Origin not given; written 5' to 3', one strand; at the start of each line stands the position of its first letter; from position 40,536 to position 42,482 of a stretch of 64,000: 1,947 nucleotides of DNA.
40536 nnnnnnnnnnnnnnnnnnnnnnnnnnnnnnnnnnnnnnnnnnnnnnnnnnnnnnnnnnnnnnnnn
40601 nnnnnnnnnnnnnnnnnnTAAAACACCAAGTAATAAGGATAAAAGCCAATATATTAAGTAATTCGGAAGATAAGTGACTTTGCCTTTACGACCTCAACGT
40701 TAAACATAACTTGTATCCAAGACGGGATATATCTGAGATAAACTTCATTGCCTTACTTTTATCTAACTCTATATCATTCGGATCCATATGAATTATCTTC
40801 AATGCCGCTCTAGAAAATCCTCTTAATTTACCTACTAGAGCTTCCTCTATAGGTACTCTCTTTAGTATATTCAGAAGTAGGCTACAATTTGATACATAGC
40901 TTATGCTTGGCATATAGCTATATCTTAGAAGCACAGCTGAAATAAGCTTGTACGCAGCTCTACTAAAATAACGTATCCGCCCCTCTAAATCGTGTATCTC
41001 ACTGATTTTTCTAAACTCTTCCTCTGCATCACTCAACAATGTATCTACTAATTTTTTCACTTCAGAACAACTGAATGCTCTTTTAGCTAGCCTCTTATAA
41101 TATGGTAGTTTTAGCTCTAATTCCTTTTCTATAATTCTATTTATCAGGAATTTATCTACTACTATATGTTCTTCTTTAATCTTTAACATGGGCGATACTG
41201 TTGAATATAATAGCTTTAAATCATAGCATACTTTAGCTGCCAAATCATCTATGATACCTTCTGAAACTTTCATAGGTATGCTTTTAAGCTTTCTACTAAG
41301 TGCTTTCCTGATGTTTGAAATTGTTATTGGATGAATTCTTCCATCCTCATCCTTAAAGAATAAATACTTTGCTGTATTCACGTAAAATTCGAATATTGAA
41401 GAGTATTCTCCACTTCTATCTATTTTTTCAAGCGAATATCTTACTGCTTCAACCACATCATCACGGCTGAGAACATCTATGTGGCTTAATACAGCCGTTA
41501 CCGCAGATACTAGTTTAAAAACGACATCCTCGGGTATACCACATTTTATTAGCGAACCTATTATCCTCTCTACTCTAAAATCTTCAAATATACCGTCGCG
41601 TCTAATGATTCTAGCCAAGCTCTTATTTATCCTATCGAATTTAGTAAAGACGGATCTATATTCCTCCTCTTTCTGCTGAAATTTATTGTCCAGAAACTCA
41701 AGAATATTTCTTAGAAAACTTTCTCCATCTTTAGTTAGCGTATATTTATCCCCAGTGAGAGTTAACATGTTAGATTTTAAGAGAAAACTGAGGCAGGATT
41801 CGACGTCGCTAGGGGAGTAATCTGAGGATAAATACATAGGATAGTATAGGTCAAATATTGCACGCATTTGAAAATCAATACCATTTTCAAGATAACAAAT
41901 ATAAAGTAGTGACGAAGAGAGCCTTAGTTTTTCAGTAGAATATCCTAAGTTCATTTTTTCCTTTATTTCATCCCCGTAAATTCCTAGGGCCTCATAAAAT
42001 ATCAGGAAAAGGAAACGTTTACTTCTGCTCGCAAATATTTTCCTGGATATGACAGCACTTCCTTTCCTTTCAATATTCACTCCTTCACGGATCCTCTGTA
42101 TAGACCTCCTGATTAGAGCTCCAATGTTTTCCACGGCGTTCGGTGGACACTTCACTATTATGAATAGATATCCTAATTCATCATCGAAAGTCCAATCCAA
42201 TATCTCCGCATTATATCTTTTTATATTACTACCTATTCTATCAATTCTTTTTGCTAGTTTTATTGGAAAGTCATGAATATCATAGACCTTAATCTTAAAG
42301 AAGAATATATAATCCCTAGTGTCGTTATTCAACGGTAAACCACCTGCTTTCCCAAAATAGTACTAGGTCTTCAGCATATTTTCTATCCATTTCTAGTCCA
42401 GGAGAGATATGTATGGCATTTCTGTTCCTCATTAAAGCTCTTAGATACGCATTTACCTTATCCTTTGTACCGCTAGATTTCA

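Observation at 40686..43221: Overlapping two-gene operon: ParB/Srx-fold protein followed by a wHTH + ATP-cone protein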

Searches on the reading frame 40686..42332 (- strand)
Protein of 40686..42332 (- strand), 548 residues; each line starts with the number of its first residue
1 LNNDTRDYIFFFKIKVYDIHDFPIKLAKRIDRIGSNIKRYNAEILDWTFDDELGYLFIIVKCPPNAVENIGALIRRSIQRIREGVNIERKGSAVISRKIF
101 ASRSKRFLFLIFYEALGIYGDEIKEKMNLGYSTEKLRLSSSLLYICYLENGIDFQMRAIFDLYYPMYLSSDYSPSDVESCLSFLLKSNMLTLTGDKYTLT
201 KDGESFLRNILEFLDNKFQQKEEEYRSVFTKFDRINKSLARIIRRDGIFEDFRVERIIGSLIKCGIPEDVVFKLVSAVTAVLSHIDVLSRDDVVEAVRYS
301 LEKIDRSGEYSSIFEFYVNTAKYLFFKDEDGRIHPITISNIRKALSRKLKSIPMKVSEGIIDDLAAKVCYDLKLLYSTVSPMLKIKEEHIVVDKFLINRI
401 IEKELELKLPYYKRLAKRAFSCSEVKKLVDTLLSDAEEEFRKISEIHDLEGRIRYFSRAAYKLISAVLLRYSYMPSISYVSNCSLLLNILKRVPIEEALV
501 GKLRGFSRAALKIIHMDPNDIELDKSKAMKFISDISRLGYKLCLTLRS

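Call 3: search_protein_families(library=pfam, proteins=[window:40686-42332:-], max_evalue=1)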
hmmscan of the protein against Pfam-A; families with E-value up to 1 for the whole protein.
window:40686-42332:- (548 aa): 7 families
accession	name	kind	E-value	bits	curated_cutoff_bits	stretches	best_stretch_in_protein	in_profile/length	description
PF03477.21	ATP-cone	-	0.00013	22.9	25.8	1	241-301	2-67/88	ATP cone domain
PF11603.13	Sir1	-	0.0046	17.9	24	1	311-358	64-113/120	Sir1, ORC-binding domain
PF19121.6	DUF5805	-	0.015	16.1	28.5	0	274-302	14-42/67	Family of unknown function (DUF5805)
PF14947.12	HTH_45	-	0.015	15.8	25.5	1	177-214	36-73/77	Winged helix-turn-helix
PF10715.16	REGB_T4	-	0.049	14.1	27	1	226-285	14-75/148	T4-page Endoribonuclease RegB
PF19866.4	DUF6339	-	0.079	13.2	23.2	1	156-239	72-152/175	Family of unknown function (DUF6339)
PF04949.18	Transcrip_act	-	0.18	12.2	27.5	0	212-244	96-128/154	Transcriptional activator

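Call 4: search_protein_families(library=ncbifam, proteins=[window:40686-42332:-], max_evalue=1)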
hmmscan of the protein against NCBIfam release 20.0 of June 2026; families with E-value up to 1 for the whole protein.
window:40686-42332:- (548 aa): 1 family
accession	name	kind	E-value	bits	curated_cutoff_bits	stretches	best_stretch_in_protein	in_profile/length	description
NF006524.0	PRK08978.1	equivalog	0.094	11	738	1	480-529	260-306/548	acetolactate synthase 2 catalytic subunit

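Call 5: search_protein_families(library=padloc, proteins=[window:40686-42332:-], max_evalue=1)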
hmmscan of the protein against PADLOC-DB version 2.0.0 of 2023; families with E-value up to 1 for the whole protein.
window:40686-42332:- (548 aa): 1 family
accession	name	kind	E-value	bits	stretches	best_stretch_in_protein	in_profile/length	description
PDLC02975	WH_III-A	-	0.0033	15.8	1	166-233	24-85/103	-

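Call 7: search_solved_structures(query=window:40686-42332:-, max_evalue=10, show_alignments=3)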
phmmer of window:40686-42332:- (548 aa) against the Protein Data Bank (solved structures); distinct sequences matched with E-value up to 10: 6.
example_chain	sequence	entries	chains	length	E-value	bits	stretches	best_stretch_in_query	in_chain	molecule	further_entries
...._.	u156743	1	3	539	0.28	13.3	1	202-327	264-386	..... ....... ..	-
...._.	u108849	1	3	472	0.28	13.2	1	203-327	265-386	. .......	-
7v5j_A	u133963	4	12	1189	0.81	11.7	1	203-327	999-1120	Spike glycoprotein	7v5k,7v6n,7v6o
7v3l_A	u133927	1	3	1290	0.9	11.6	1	203-327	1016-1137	Spike glycoprotein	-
5x59_A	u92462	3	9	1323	0.93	11.5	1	203-327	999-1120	S protein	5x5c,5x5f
22dx_F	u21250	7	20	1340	1.2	11.2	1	204-327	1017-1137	Spike glycoprotein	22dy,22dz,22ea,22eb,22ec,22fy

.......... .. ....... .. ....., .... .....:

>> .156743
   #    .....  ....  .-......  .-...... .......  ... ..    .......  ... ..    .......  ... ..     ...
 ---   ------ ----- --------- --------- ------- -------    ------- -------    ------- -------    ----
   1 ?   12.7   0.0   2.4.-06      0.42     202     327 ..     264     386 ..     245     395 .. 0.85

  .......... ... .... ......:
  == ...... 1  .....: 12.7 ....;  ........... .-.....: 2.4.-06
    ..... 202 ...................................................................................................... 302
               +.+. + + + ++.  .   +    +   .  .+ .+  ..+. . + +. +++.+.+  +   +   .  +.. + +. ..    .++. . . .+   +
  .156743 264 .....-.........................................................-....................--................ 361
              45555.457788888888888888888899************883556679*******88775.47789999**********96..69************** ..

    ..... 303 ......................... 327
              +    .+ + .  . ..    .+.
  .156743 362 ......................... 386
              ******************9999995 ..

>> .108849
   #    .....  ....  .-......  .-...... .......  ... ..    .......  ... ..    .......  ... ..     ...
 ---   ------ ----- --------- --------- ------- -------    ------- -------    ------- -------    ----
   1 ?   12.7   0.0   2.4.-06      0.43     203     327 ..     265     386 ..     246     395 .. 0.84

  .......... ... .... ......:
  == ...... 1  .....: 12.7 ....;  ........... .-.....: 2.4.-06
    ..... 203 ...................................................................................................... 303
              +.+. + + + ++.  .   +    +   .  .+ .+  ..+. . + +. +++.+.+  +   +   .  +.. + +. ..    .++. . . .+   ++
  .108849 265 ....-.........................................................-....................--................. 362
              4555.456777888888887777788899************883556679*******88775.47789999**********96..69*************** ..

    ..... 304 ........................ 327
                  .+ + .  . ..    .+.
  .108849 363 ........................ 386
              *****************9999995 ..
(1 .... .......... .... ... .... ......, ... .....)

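Call 9: find_homologous_proteins(query=window:40686-42332:-, max_evalue=0.001)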
Query window:40686-42332:- (548 aa): 2 proteins with E <= 0.001 among 8000 candidates.
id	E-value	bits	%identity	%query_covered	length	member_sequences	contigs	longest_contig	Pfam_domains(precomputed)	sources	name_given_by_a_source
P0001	0.0e+0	1174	99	100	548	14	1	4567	-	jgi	-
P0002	0.0e+0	1018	85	100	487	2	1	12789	-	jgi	-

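Call 14: search_protein_representatives(protein=window:40686-42332:-)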
Query: 548 residues. Proteins with E-value up to 0.001 (for the whole library): 18; up to 1e-10: 8; up to 1e-30: 2. The best 18 are listed.
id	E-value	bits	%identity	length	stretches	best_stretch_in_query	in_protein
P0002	0.0e+00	1018.3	99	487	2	1-374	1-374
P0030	1.6e-71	258.2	31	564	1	3-542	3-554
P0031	7.4e-22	94.4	26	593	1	180-544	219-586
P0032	4.7e-17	78.6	25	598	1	139-543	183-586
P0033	1.2e-16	77.2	27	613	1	176-489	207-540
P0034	1.6e-15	73.5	25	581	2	206-522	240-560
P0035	1.5e-14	70.3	27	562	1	173-504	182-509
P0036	1.5e-11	60.4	24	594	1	172-495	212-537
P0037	1.2e-10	57.4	25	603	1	113-489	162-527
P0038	3.8e-10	55.8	24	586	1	132-516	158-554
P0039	3.6e-09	52.5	23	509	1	171-419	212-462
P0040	4.9e-08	48.8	23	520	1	6-504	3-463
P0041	9.1e-08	47.9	23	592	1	174-543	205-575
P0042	1.0e-07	47.7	25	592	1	140-484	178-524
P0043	3.8e-07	45.8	23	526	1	131-498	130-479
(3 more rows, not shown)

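Call 18: search_protein_families(library=pfam, alignment_id=A1, max_evalue=0.01)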
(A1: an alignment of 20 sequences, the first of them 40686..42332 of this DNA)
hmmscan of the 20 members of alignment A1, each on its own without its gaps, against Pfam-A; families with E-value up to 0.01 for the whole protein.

A. member 1, window:40686-42332:- (548 aa): 2 families
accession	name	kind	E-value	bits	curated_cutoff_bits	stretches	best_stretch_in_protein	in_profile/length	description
PF03477.21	ATP-cone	-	0.00013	22.9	25.8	0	241-301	2-67/88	ATP cone domain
PF11603.13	Sir1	-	0.0046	17.9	24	0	311-358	64-113/120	Sir1, ORC-binding domain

B. families by the number of members that match (of 20 scanned): 7 families
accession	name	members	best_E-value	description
PF03477.21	ATP-cone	7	3.2e-06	ATP cone domain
PF14947.12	HTH_45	3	0.00076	Winged helix-turn-helix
PF24409.1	wHTH-PRTase_assc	2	0.0038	wHTH-PRTase associated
PF25213.1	HVO_A0261_N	1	0.00047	HVO_A0261 N-terminal domain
PF11603.13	Sir1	1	0.0046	Sir1, ORC-binding domain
PF10557.15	Cullin_Nedd8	1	0.0061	Cullin protein neddylation domain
PF21984.2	DnaD_N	1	0.0082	DnaD N-terminal domain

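Call 19: search_solved_structures(query=A1, max_evalue=1, show_alignments=3)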
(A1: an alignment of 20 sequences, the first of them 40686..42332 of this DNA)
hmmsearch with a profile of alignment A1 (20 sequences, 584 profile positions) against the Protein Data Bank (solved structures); distinct sequences matched with E-value up to 1: 22.
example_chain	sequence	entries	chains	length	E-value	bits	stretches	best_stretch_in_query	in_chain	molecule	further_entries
2x4h_A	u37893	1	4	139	0.002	20.1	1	163-247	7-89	HYPOTHETICAL PROTEIN SSO2273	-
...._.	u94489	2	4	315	0.006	18.5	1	201-264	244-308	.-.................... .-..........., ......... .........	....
1tbx_A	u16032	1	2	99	0.011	17.6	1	172-255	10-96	Hypothetical 11.0 kDa protein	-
1r7j_A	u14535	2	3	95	0.014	17.2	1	208-248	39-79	Conserved hypothetical protein Sso10a | Sso10a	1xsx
2wss_S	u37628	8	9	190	0.028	16.3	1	124-256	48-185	ATP SYNTHASE SUBUNIT O, MITOCHONDRIAL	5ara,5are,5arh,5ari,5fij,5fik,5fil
6yy0_S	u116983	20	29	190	0.031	16.1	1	124-256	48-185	ATP synthase subunit O, mitochondrial | ATP synthase peripheral stalk subunit OSCP, mitochondrial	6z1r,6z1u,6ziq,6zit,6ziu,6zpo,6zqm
9vpb_AS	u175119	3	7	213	0.034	16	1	124-256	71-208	ATP synthase peripheral stalk subunit OSCP, mitochondrial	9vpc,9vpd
9bxu_S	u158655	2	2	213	0.035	15.9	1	124-260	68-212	ATP synthase subunit O, mitochondrial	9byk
3hrs_A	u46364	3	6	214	0.038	15.8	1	189-248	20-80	Metalloregulator ScaR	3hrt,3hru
9pex_O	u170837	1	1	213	0.043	15.7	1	124-260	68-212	ATP synthase peripheral stalk subunit OSCP, mitochondrial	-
3t91_A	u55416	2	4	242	0.11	14.3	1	278-322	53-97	Stage II sporulation protein E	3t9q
5mqh_A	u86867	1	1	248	0.12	14.2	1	278-322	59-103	Serine phosphatase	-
5ucg_A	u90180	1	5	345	0.16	13.8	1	278-322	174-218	Stage II sporulation protein E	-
8p23_A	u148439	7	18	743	0.31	12.8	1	267-348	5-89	Anaerobic ribonucleoside-triphosphate reductase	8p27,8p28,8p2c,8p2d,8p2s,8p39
6yqy_A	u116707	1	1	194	0.55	12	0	518-569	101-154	de novo designed TIM barrel sTIM11noCys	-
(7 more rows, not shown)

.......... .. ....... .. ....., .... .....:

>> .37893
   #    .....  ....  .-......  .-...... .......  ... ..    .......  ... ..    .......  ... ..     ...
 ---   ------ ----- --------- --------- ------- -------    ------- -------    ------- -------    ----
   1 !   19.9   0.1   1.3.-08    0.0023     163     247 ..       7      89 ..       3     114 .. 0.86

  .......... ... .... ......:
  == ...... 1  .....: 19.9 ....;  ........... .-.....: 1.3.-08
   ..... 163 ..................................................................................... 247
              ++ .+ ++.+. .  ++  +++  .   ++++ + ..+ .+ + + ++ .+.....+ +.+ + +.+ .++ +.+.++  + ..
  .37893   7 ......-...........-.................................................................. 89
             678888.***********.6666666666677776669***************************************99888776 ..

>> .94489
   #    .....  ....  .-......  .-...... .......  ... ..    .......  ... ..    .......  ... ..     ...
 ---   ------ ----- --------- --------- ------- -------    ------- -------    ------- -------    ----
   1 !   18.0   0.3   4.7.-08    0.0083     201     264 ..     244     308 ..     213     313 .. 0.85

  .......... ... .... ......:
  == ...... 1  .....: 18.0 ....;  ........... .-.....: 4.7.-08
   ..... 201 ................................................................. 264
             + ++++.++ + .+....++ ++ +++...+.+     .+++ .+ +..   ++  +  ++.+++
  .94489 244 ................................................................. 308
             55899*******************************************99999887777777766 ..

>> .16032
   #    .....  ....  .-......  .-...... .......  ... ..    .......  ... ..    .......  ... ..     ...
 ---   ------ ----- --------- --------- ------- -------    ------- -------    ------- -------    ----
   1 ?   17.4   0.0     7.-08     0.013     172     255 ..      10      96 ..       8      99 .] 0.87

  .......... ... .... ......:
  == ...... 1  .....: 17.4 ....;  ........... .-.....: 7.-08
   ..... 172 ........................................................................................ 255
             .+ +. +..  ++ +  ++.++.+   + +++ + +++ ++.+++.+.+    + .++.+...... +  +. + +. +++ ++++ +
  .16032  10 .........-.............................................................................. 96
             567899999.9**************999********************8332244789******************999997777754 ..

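Call 30: predict_structure(alignment_id=A2)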
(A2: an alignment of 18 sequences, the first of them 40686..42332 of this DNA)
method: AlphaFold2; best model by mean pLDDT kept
length: 548 residues; sequences in the alignment: 18
mean_pLDDT: 79.8   pTM: 0.55
mean pLDDT of the five models: 79.8, 79.2, 77.3, 76.8, 76.5
residues with pLDDT >= 90: 147; 70-90: 285; 50-70: 90; < 50: 26
segments of 3 or more residues with pLDDT < 50: 1-3, 86-104
pLDDT, mean of each block of 10 residues (from residue 1): 59 61 79 88 81 70 82 85 55 38 49 75 79 81 85 75 55 79 90 89 91 81 58 55 68 78 82 78 72 85 87 87 86 89 91 88 91 81 61 90 90 77 88 97 92 94 96 90 90 78 93 79 82 97 94
secondary structure, 60 per line:
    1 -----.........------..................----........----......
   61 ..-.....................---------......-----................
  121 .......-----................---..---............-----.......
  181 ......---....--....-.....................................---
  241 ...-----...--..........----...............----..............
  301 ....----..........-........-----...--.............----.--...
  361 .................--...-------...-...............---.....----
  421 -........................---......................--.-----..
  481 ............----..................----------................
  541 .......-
elements in order: E6-14 H21-38 E43-50 E55-62 H64-84 E94-99 H105-127 H133-148 H157-168 H174-186 E190-193 E196-199 H201-237 E241-243 E249-251 H254-263 H268-282 E287-289 H290-304 H309-318 H320-323 E324-327 E333-335 H338-350 H358-377 E390-392 H394-408 H412-416 H422-445 H449-470 H479-492 H497-514 H525-547

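Call 34: find_related_loci(query=A3, collection=genome_contigs, flank=6000)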
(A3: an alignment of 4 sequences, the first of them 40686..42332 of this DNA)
Query A3 (548 aa) in genome_contigs; peptide patterns used: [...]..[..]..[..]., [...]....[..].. (x = any residue, [..] = any of these).
220 stretches matched a pattern; 3 encode a relative of the query (tblastn E <= 1e-3); 3 distinct loci.
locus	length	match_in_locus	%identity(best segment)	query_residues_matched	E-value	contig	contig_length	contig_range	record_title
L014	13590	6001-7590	33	25-543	4e-75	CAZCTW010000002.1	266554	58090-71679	MAG TPA_asm: uncultured Thermofilaceae archaeon isolate SRP141552_co1_150 genome assembly, contig: NODE_6_length_266554_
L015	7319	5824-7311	31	1-493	1e-74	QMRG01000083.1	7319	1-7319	MAG: Thermoprotei archaeon isolate B69_G16 B69_Guay16_scaffold_09408, whole genome shotgun sequence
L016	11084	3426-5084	28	1-542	3e-68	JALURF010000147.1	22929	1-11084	MAG: Thermofilaceae archaeon isolate S146_metabat2_scaf2bin.032_VB S146_NODE_550_length_22929_cov_1.833567, whole genome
